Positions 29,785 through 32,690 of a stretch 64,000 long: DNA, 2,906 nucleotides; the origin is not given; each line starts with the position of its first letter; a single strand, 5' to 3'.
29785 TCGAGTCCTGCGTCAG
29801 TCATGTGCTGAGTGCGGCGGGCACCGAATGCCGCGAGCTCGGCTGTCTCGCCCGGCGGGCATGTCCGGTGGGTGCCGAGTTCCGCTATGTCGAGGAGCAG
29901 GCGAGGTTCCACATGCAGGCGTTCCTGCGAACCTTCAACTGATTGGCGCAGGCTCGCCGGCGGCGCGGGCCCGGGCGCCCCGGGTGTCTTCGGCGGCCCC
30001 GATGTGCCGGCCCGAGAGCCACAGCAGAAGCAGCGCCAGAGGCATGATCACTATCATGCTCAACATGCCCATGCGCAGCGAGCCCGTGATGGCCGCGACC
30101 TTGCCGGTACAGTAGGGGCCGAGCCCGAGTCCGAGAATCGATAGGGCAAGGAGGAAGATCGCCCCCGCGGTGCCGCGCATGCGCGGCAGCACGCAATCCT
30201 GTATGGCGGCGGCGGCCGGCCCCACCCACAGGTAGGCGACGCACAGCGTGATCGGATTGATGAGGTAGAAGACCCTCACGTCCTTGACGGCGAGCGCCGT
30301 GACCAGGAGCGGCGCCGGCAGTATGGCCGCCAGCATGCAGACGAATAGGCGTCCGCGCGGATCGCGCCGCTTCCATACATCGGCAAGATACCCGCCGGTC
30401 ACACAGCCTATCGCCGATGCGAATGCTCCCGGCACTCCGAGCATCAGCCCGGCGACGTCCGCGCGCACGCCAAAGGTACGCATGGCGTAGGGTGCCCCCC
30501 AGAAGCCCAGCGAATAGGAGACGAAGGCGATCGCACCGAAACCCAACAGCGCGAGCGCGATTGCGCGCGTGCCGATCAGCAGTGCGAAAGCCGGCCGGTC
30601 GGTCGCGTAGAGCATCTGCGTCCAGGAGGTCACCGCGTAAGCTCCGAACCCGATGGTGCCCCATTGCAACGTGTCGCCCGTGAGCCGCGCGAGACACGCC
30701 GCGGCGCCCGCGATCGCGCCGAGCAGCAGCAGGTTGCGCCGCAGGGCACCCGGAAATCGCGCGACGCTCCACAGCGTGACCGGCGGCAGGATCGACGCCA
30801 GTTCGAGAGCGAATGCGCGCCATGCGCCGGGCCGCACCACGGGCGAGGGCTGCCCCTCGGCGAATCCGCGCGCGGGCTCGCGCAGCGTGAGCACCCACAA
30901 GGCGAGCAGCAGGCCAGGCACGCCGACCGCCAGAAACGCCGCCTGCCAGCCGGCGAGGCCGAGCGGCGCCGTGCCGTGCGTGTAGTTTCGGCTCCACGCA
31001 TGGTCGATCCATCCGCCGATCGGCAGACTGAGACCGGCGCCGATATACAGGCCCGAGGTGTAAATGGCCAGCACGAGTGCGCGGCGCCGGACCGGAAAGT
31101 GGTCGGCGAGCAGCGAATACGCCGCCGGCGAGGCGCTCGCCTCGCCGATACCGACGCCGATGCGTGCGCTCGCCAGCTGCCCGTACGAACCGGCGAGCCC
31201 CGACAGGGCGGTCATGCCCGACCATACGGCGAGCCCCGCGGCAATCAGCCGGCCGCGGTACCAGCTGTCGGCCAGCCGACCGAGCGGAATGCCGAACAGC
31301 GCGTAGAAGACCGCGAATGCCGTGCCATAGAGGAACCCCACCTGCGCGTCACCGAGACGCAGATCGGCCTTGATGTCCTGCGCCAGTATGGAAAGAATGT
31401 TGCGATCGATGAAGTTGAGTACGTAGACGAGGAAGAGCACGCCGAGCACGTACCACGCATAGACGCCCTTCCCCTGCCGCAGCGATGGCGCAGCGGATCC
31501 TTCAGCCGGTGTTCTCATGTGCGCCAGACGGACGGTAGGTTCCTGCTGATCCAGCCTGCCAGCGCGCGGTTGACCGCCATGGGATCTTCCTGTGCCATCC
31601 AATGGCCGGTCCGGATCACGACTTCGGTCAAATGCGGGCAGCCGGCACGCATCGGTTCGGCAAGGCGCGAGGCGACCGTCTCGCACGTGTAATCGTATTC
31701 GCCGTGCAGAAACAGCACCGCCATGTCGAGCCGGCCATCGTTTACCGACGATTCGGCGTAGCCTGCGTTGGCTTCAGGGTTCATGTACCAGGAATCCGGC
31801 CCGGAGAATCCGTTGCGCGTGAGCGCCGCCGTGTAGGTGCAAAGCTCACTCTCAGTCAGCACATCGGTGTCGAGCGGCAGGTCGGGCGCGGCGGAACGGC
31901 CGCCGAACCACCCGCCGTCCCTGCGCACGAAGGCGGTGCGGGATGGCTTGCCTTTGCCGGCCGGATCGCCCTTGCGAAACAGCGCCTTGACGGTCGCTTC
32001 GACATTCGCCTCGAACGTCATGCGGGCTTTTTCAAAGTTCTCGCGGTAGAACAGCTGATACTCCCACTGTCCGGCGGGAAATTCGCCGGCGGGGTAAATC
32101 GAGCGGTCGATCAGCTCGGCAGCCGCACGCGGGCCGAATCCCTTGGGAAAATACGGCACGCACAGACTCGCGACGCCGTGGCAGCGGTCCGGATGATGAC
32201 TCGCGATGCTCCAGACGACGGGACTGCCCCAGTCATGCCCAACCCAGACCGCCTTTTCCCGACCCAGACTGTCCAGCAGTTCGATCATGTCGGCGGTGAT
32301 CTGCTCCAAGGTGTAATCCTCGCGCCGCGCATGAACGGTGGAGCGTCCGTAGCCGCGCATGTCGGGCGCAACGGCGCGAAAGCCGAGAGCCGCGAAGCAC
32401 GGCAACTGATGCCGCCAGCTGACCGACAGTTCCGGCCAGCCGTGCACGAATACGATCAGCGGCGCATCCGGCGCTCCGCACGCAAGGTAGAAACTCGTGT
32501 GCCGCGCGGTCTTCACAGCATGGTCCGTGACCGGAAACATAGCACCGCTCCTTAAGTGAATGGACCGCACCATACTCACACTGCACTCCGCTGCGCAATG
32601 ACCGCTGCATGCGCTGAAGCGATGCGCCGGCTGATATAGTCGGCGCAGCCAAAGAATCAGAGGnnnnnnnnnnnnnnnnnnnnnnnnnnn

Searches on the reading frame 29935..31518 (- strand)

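Call 60: search_protein_families(library=pfam, proteins=[window:29935-31518:-], max_evalue=0.00001)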
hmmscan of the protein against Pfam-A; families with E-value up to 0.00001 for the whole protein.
window:29935-31518:- (527 aa): 1 family
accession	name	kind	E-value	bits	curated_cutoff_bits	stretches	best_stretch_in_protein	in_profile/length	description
PF07690.21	MFS_1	-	2.2e-33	116.1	33.4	1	28-468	1-347/347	Major Facilitator Superfamily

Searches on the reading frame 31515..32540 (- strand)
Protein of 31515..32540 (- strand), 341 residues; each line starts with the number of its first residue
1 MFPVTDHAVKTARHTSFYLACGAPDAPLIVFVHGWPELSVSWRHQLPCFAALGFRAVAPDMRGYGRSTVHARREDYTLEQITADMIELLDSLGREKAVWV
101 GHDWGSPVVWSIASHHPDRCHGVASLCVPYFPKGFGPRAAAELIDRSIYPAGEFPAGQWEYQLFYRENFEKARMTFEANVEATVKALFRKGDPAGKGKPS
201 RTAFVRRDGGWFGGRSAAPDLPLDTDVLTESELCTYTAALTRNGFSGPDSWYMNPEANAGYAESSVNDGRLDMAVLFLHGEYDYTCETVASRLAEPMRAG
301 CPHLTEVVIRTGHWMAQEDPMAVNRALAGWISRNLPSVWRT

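Call 60: search_protein_families(library=pfam, proteins=[window:31515-32540:-], max_evalue=0.00001)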
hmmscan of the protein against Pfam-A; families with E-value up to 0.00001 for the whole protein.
window:31515-32540:- (341 aa): 3 families
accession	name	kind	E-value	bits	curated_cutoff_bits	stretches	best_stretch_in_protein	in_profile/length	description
PF00561.26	Abhydrolase_1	-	1.1e-28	101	25.8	1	27-316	1-241/245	alpha/beta hydrolase fold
PF12697.13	Abhydrolase_6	-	9.8e-17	62.8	26.3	1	29-325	1-216/217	Alpha/beta hydrolase family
PF12146.15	Hydrolase_4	-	2.4e-09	37.3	27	1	28-125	6-106/239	Serine aminopeptidase, S33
